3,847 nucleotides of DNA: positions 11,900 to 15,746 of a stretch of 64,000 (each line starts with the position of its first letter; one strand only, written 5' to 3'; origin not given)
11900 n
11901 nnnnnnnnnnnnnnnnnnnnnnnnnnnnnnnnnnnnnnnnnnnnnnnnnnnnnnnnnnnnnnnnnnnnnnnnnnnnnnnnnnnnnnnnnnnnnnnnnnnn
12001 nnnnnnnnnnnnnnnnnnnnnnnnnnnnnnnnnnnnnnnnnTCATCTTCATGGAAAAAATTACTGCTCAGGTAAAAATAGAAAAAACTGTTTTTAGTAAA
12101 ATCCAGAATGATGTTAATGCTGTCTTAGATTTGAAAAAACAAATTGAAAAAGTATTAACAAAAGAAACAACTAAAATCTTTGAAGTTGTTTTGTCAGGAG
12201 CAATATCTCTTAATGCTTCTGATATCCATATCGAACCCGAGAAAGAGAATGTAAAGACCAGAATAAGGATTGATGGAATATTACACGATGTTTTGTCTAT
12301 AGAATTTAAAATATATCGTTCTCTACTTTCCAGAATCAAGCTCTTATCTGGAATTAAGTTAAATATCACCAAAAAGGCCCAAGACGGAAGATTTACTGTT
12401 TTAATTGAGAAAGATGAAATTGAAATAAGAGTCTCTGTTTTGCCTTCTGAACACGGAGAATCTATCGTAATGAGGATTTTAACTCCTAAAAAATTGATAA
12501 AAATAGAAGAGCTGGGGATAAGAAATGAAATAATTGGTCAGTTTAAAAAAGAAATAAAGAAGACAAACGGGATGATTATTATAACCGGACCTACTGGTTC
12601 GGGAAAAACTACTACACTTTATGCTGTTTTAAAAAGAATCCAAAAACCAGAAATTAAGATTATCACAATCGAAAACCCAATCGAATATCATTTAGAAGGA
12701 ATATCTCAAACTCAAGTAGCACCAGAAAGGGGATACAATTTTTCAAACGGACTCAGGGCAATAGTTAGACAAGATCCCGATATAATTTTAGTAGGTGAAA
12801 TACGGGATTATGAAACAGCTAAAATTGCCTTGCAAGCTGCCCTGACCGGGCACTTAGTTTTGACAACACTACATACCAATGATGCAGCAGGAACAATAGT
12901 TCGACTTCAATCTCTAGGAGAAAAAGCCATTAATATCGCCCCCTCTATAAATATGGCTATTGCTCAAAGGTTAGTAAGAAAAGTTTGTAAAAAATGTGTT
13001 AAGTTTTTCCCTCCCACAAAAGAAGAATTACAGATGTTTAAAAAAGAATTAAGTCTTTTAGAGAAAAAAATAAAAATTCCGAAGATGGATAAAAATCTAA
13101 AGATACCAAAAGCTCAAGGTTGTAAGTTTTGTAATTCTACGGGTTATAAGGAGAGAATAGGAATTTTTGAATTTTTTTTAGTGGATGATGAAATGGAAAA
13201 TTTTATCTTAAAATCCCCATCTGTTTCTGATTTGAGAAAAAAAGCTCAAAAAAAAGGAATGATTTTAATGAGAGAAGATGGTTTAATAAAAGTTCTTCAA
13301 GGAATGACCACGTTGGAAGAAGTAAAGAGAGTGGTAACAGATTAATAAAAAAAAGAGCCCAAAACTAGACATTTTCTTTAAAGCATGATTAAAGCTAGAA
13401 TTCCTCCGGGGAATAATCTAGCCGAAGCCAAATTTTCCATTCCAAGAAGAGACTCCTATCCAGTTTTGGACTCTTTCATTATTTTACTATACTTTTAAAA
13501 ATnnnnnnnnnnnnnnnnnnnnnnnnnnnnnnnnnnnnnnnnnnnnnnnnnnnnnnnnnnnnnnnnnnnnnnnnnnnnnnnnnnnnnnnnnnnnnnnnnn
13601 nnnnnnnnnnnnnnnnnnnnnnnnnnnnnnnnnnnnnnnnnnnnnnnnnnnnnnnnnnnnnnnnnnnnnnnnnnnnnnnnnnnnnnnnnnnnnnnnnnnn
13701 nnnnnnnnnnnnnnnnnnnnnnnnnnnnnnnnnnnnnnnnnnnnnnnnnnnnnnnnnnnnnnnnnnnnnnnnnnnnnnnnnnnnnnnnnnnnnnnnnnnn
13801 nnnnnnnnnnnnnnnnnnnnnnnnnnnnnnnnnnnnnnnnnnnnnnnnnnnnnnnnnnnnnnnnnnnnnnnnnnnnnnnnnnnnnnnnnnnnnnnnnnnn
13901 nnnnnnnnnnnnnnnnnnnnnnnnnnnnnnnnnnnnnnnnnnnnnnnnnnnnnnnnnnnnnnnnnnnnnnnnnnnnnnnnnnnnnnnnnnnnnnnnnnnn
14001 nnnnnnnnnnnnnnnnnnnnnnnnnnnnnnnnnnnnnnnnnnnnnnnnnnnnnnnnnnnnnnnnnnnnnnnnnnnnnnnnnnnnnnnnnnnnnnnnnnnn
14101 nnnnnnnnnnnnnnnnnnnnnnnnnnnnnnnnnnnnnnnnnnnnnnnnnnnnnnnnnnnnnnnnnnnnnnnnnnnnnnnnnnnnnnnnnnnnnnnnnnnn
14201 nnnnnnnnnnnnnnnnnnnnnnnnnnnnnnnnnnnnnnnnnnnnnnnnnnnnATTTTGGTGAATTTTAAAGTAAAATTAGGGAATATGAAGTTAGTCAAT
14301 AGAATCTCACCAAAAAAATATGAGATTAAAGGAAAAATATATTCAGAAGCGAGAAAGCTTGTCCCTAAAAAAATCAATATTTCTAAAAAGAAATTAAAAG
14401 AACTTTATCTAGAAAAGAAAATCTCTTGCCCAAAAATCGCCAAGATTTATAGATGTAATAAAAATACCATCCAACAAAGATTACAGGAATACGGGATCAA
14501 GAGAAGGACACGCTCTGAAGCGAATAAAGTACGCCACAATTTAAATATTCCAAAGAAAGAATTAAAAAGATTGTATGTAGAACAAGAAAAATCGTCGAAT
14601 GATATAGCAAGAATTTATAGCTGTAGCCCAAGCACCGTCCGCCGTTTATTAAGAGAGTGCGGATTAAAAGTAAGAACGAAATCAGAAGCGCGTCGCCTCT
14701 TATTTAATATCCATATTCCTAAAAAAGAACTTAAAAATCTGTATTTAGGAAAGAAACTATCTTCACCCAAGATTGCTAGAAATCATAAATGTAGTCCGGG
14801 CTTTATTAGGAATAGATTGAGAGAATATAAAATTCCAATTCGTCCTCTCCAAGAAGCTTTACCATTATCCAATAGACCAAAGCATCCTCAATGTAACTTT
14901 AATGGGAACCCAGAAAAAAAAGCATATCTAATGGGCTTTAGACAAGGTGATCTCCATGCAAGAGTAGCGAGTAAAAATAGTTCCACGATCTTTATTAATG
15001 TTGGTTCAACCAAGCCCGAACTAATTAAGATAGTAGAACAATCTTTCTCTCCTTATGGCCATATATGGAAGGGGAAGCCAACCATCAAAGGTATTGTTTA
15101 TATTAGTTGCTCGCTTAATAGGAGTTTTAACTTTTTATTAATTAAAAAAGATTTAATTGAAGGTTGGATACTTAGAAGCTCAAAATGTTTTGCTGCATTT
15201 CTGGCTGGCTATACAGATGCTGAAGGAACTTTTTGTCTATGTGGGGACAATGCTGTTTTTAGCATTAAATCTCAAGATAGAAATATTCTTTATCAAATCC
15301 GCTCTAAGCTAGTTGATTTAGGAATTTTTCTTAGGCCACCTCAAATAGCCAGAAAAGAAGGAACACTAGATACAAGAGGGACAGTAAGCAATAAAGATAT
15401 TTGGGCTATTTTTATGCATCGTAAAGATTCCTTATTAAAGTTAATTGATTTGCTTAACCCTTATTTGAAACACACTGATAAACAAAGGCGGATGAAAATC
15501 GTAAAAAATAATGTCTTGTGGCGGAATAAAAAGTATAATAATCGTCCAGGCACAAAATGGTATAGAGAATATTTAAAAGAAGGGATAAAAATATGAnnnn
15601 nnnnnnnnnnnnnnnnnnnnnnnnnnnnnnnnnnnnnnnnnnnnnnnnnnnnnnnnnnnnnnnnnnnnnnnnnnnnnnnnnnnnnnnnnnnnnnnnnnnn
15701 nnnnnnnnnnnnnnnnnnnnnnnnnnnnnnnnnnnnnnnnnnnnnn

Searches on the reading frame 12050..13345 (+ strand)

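Call 43: search_protein_families(library=pfam, proteins=[window:12050-13345:+], max_evalue=0.0001)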
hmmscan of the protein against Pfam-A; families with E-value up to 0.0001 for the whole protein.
window:12050-13345:+ (431 aa): 4 families
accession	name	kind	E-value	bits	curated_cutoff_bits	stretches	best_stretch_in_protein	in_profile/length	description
PF00437.27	T2SSE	-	3.1e-115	385.2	24.9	1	42-427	10-370/370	Type II/IV secretion system protein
PF25199.1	nSTAND_NTPase5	-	3e-06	27.5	34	1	154-219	21-88/145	Novel STAND NTPase 5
PF20720.3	nSTAND3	-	5.4e-05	23.4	27.2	1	168-210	12-54/155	Novel STAND NTPase 3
PF13401.12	AAA_22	-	7.5e-05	23.5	27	0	171-207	3-41/130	AAA domain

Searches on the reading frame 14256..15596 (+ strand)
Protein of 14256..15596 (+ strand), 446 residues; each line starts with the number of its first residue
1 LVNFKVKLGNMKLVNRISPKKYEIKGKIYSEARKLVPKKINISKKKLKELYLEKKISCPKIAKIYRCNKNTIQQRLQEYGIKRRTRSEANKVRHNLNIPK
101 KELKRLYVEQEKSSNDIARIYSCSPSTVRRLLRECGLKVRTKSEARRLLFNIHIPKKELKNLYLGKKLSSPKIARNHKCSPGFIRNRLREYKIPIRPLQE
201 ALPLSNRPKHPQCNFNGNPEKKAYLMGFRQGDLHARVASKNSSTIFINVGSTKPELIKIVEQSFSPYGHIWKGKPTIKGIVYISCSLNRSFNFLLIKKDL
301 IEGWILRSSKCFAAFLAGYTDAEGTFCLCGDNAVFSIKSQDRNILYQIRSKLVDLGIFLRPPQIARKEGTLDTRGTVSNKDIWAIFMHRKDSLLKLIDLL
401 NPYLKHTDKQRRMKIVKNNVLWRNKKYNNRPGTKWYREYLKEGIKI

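Call 43: search_protein_families(library=pfam, proteins=[window:14256-15596:+], max_evalue=0.0001)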
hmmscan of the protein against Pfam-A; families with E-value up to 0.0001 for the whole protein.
window:14256-15596:+ (446 aa): 6 families
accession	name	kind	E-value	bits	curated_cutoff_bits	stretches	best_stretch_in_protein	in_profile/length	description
PF13384.12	HTH_23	-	2.1e-08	34.2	24.6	0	50-79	13-41/50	Homeodomain-like domain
PF14528.11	LAGLIDADG_3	-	3.5e-07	30.8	22.5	0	313-364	4-55/82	LAGLIDADG-like domain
PF13518.12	HTH_28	-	8.9e-06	26.1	25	0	106-133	8-34/52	Helix-turn-helix domain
PF15978.11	TnsD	-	9.1e-06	25.4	32.4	0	100-147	188-235/355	Tn7-like transposition protein D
PF02796.21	HTH_7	-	1.6e-05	25.4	23.8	0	102-133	13-43/45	Helix-turn-helix domain of resolvase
PF13936.12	HTH_38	-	6.2e-05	23.1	27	0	103-133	13-42/44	Helix-turn-helix domain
